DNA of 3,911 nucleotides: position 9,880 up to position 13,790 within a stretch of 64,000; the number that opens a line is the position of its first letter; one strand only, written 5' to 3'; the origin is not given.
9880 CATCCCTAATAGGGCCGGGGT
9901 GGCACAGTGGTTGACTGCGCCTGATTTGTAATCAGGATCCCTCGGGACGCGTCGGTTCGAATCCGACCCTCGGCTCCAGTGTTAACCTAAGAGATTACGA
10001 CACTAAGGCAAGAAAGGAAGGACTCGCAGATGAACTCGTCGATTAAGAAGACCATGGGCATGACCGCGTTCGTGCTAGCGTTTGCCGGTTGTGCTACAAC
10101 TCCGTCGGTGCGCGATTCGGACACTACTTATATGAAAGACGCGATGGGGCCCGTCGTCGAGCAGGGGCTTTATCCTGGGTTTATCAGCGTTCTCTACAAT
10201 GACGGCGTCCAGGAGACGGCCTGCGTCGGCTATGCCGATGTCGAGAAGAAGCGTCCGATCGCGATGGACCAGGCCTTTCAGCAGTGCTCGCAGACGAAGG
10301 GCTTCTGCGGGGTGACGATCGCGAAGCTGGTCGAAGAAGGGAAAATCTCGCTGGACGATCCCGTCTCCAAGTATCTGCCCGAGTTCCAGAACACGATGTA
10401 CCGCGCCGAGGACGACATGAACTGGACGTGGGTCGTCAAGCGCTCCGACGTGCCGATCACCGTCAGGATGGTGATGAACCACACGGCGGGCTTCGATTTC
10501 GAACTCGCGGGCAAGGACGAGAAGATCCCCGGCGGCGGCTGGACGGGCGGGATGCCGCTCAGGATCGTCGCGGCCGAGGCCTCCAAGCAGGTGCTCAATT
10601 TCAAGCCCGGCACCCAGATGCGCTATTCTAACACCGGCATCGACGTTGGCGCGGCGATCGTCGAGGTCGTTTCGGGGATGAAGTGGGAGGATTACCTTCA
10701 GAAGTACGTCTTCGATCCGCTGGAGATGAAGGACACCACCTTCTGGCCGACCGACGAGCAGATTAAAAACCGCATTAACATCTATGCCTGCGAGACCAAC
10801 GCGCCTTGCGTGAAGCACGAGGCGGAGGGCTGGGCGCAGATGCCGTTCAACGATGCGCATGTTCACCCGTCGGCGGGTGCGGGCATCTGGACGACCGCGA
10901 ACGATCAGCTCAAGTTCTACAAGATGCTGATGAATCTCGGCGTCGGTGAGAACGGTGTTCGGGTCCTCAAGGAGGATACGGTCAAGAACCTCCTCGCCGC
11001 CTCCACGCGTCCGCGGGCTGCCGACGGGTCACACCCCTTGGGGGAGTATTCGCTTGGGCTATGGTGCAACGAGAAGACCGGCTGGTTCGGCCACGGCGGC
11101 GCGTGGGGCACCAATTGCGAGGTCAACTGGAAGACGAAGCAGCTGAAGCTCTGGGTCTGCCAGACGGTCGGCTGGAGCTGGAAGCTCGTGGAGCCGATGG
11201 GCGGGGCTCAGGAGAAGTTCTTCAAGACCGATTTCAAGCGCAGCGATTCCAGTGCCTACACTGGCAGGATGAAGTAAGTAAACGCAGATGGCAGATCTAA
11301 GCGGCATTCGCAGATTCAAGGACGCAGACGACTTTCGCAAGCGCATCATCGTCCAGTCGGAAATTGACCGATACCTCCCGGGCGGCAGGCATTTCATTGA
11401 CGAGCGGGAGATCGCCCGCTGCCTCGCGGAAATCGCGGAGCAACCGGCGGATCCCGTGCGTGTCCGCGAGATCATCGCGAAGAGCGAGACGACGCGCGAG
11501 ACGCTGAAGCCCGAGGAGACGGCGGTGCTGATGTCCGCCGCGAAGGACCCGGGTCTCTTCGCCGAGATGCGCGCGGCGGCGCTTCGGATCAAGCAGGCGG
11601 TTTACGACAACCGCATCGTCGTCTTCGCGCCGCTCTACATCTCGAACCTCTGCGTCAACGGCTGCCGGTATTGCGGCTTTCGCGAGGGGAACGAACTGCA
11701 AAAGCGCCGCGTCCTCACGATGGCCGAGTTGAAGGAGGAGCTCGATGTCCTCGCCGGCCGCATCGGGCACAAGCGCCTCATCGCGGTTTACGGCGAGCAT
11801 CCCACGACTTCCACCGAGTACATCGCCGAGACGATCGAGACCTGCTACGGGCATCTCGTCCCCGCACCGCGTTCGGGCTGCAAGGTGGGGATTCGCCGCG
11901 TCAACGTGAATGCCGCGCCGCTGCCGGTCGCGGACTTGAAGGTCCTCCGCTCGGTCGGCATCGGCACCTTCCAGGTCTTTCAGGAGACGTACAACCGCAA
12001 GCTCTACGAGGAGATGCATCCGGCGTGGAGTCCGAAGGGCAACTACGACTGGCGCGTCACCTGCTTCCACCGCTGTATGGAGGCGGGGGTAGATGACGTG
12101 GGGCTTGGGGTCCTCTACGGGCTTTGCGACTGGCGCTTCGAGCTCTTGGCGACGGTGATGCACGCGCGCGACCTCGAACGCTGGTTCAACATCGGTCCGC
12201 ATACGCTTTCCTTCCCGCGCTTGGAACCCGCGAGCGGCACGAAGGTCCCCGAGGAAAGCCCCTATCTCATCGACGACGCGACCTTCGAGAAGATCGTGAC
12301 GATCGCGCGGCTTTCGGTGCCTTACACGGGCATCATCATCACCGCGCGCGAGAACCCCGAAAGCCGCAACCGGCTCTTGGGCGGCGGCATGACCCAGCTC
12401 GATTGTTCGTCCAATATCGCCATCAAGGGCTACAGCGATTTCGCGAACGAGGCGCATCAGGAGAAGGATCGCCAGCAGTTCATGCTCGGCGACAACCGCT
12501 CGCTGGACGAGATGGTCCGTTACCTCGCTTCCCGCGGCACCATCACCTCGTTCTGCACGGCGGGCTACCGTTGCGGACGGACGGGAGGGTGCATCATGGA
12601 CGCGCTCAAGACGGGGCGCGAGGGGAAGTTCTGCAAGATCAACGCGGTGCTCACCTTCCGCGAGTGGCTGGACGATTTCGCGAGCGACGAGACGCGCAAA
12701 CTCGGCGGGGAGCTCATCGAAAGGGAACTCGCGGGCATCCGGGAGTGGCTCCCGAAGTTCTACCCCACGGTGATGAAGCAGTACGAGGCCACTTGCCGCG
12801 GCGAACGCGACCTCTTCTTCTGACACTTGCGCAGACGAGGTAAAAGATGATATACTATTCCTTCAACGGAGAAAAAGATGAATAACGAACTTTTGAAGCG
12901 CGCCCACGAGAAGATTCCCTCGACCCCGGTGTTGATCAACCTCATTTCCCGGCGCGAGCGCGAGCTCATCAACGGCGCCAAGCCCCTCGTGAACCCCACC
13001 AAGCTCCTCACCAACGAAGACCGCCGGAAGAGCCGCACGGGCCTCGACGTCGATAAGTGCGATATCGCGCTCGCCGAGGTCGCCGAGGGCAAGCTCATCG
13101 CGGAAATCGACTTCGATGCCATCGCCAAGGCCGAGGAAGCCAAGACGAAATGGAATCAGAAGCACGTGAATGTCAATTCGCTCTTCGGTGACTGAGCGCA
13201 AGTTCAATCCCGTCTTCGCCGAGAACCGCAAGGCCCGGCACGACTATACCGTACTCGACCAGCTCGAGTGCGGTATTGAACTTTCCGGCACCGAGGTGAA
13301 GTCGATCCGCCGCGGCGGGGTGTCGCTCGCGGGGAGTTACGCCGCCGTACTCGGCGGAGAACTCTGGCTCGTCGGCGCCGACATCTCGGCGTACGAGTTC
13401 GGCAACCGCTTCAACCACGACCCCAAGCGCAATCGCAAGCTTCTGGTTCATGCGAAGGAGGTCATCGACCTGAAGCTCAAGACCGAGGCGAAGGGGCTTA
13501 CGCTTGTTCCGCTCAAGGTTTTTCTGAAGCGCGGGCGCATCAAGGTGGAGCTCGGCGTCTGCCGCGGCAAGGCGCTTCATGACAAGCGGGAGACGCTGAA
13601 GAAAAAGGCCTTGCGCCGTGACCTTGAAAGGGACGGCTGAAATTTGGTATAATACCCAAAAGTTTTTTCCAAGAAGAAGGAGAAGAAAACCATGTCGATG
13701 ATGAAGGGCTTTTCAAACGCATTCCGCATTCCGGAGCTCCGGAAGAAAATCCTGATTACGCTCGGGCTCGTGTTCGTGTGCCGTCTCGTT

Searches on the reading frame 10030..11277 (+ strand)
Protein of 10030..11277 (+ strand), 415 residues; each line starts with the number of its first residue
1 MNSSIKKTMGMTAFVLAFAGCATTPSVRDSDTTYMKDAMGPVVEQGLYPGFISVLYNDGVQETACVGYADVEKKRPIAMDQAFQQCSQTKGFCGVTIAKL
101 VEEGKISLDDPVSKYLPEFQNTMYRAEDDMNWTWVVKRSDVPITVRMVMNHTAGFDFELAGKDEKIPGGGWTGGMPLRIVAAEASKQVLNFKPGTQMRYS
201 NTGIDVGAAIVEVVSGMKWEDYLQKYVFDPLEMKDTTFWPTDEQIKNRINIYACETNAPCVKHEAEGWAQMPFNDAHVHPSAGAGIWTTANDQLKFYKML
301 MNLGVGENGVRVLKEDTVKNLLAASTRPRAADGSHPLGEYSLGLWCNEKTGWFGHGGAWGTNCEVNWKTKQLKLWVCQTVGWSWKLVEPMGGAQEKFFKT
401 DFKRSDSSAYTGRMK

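Call 46: search_protein_families(library=pfam, proteins=[window:10030-11277:+], max_evalue=0.001)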
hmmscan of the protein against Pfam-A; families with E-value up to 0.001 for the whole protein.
window:10030-11277:+ (415 aa): 1 family
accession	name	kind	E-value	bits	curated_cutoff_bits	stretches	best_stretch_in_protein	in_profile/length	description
PF00144.29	Beta-lactamase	-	1.3e-54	186.1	27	1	44-363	10-294/329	Beta-lactamase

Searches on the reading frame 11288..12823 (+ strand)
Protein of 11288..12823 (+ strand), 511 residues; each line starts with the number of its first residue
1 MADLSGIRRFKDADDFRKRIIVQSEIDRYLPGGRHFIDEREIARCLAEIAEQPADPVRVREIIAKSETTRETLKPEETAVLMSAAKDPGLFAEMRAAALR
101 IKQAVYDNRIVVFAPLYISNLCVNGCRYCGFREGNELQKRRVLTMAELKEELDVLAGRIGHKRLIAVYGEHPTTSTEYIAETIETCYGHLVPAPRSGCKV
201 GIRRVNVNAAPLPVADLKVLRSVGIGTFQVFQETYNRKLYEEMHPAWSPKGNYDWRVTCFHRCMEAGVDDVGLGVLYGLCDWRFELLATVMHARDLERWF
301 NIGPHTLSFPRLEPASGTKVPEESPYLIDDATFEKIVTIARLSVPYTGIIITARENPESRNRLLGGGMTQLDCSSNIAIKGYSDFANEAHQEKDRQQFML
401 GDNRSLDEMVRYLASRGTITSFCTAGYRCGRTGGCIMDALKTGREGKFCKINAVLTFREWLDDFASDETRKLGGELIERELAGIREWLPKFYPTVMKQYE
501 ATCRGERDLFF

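Call 47: search_protein_families(library=pfam, proteins=[window:11288-12823:+], max_evalue=0.001)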
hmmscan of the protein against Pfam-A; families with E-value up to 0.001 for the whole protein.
window:11288-12823:+ (511 aa): 2 families
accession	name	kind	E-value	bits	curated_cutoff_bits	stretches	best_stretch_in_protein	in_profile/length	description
PF04055.27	Radical_SAM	-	2e-14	54.6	29.5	1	117-277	2-149/166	Radical SAM superfamily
PF06968.18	BATS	-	1e-13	51.7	22.2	1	308-417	1-86/88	Biotin and Thiamin Synthesis associated domain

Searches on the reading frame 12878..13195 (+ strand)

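Call 47: search_protein_families(library=pfam, proteins=[window:12878-13195:+], max_evalue=0.001)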
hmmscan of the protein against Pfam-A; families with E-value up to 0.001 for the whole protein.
window:12878-13195:+ (105 aa): 1 family
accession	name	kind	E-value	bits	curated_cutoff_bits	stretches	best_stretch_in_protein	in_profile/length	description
PF01192.27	RNA_pol_Rpb6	-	6e-05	23.4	26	1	19-73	12-51/53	RNA polymerase Rpb6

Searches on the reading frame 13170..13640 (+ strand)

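Call 47: search_protein_families(library=pfam, proteins=[window:13170-13640:+], max_evalue=0.001)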
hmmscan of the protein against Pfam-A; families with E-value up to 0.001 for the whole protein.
window:13170-13640:+ (156 aa): 1 family
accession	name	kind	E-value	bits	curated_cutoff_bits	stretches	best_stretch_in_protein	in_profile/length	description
PF01668.23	SmpB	-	5.3e-54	182.5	27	1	17-154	2-139/143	SmpB protein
